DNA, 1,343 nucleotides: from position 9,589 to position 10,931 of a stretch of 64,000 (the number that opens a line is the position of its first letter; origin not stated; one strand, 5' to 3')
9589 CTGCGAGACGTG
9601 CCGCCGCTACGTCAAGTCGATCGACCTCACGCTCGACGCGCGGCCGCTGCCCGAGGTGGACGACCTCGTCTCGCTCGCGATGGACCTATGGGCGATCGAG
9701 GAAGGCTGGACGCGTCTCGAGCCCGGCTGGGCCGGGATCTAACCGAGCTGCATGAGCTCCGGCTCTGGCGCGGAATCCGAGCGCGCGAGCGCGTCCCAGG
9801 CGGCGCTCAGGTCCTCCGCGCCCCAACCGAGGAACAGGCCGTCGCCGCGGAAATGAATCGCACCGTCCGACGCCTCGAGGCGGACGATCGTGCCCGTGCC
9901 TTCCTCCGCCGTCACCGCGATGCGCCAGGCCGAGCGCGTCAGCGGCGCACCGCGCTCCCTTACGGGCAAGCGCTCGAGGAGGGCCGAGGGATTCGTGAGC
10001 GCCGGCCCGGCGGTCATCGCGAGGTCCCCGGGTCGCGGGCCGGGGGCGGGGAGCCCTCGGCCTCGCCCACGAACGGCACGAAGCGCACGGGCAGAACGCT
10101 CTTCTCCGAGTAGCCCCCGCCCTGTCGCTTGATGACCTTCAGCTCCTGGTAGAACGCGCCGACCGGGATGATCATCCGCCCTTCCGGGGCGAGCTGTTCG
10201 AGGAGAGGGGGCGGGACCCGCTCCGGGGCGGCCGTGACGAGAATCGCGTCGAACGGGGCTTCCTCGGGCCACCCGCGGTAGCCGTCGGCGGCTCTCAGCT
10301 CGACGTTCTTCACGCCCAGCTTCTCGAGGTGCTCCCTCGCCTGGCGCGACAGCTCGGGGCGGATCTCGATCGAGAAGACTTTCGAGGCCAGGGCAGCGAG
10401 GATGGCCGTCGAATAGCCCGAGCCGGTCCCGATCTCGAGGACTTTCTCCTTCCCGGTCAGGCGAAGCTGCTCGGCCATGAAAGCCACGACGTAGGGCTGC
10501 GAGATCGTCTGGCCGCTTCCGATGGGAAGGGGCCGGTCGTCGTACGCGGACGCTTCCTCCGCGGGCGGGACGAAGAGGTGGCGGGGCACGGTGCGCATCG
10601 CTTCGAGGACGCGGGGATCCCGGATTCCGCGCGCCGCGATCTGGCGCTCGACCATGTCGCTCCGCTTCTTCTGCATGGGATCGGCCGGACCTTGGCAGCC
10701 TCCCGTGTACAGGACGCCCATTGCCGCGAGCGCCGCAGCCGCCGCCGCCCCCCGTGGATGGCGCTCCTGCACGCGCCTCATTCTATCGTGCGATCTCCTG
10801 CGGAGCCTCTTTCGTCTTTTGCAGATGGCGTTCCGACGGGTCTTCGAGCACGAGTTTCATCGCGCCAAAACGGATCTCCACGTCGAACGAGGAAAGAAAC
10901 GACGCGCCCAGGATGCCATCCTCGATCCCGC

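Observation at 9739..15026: Sigma-54-type promoter driving a partner-switching module with no sigma factor, translationally coupled to a secreted protease and an exported Pcm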

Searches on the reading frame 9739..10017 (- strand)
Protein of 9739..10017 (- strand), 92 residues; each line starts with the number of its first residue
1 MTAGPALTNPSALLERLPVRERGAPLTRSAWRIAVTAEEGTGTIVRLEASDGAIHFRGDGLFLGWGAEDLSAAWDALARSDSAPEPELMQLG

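Call 5: search_protein_families(library=pfam, proteins=[window:9739-10017:-], max_evalue=0.01)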
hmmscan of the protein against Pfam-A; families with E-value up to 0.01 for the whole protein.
window:9739-10017:- (92 aa): 0 families

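Call 77: search_protein_families(library=ncbifam, proteins=[window:9739-10017:-], max_evalue=0.00001)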
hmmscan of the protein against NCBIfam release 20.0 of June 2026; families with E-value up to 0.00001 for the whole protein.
window:9739-10017:- (92 aa): 0 families

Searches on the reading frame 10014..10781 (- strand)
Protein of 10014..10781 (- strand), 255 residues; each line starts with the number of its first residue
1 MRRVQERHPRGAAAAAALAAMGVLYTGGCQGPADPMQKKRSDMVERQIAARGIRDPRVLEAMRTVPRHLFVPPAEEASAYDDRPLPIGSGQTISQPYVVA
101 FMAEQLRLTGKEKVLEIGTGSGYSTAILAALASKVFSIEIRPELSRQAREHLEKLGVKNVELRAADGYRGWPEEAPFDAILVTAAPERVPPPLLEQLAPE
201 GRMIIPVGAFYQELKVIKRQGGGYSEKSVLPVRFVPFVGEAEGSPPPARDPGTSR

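Call 5: search_protein_families(library=pfam, proteins=[window:10014-10781:-], max_evalue=0.01)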
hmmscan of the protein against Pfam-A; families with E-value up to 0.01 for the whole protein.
window:10014-10781:- (255 aa): 14 families
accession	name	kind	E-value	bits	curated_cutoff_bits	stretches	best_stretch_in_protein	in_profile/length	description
PF01135.25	PCMT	-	5.1e-62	209.8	20.3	1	40-240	3-208/210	Protein-L-isoaspartate(D-aspartate) O-methyltransferase (PCMT)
PF00398.26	RrnaAD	-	4.3e-10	39.6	24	1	96-219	16-141/263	Ribosomal RNA adenine dimethylase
PF13649.12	Methyltransf_25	-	8.3e-10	39.7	27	1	114-197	1-85/97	Methyltransferase domain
PF13847.12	Methyltransf_31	-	6.8e-09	36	27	1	110-188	3-86/145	Methyltransferase domain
PF08241.18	Methyltransf_11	-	1.4e-06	29.3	21.2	1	115-189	1-73/95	Methyltransferase domain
PF08242.18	Methyltransf_12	-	4.4e-05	24.6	30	1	115-188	1-77/98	Methyltransferase domain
PF13489.12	Methyltransf_23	-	0.00021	21.5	27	1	109-193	21-98/164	Methyltransferase domain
PF13679.12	Methyltransf_32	-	0.00027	21.3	27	1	104-163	19-85/143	Methyltransferase domain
PF02390.23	Methyltransf_4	-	0.00034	20.6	24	1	113-166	4-59/173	Putative methyltransferase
PF01596.23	Methyltransf_3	-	0.00047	20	22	1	101-168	35-106/204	O-methyltransferase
PF02353.26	CMAS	-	0.001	18.9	27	1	101-186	53-137/273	Mycolic acid cyclopropane synthetase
PF05175.20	MTS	-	0.0016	18.5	23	1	101-181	22-103/170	Methyltransferase small domain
PF01189.24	Methyltr_RsmB-F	-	0.0041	17.2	27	1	106-184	4-87/199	16S rRNA methyltransferase RsmB/F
PF08704.16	GCD14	-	0.0088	16.2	26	0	99-160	29-94/247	tRNA methyltransferase complex GCD14 subunit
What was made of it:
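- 10014..10781 (-): Protein-L-isoaspartate O-methyltransferase (Pcm) with an N-terminal lipoprotein signal (Cys29). Pfam PCMT E 5e-62 (call 5).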

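Call 51: search_protein_representatives(protein=window:10014-10781:-)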
Query: 255 residues. Proteins with E-value up to 0.001 (for the whole library): 27521; up to 1e-10: 17506; up to 1e-30: 3274. The best 150 are listed.
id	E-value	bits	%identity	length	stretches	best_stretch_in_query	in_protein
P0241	8.7e-122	421.9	52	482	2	37-239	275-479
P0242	1.2e-89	316.6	90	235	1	3-167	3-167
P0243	5.6e-75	268.6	60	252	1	33-242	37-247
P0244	1.0e-72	261.2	57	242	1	25-245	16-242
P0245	8.2e-71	254.9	58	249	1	31-238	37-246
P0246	1.2e-69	251.1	59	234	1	40-240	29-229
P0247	1.7e-69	250.6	57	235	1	34-241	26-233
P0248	4.6e-69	249.2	61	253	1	33-242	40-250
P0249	1.9e-68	247.2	55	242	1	31-242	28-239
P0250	4.5e-68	245.9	55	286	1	34-252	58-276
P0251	9.7e-68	244.9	54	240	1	27-240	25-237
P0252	1.8e-67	244.0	55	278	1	25-244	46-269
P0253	1.5e-66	241.0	55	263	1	32-243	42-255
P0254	1.8e-66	240.7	57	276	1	31-242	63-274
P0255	2.0e-66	240.6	57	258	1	36-242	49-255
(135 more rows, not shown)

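Call 77: search_protein_families(library=ncbifam, proteins=[window:10014-10781:-], max_evalue=0.00001)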
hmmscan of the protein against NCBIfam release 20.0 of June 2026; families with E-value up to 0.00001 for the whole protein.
window:10014-10781:- (255 aa): 15 families
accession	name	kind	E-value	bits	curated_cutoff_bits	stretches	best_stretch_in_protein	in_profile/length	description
NF001453.0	PRK00312.1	equivalog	2.7e-74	249.4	188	1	37-241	8-213/217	protein-L-isoaspartate(D-aspartate) O-methyltransferase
TIGR00080.1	pimt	equivalog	6.1e-64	215.8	159.05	1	36-241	3-212/216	protein-L-isoaspartate O-methyltransferase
NF010549.0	PRK13942.1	equivalog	6.5e-64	215.4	282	1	37-240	4-210/215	protein-L-isoaspartate O-methyltransferase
TIGR04364.1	methyltran_FxLD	equivalog_domain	5.1e-41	141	320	1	38-241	3-216/394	methyltransferase, FxLD system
TIGR04188.1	methyltr_grsp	subfamily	2.3e-35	122.6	380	1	94-209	91-207/363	ATP-grasp peptide maturase system methyltransferase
NF010550.0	PRK13943.1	equivalog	9.5e-25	87.4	359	1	47-220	13-188/322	protein-L-isoaspartate O-methyltransferase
TIGR00755.1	ksgA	equivalog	7.7e-09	35.2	171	1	95-204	14-121/256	16S rRNA (adenine(1518)-N(6)/adenine(1519)-N(6))-dimethyltransferase RsmA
NF000499.2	Erm23S_rRNA_broad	equivalog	1.6e-07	31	212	1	96-154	9-67/244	23S ribosomal RNA methyltransferase Erm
TIGR02469.1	CbiT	equivalog_domain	8e-07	29.4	78.3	1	98-204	7-119/124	precorrin-6Y C5,15-methyltransferase (decarboxylating) subunit CbiT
NF011530.0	PRK14968.1-4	equivalog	1.6e-06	27.6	243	1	110-182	39-105/202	putative methyltransferase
NF011529.0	PRK14968.1-3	equivalog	1.9e-06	27.5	162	1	101-182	25-104/198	putative methyltransferase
NF043040.1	corrin_prot_MT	hypoth_equivalog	2.3e-06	27.2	180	1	102-182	34-116/216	corrinoid protein-associated methyltransferase CpaM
NF041536.1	ArsM_DUF2284_UU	exception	4.8e-06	25.2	575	1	110-191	76-160/459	arsenite methyltransferase/DUF2284 domain selenoprotein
TIGR03534.1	RF_mod_PrmC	equivalog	5.4e-06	26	199.1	1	98-181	76-161/253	peptide chain release factor N(5)-glutamine methyltransferase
NF000337.1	erm_SHROVE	exception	8.7e-06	25.2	320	0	96-178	14-94/248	ErmE/ErmH/ErmO/ErmR family 23S rRNA (adenine(2058)-N(6))-methyltransferase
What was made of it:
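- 10014..10781 (-): NCBIfam equivalog cut-offs passed (call 77).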
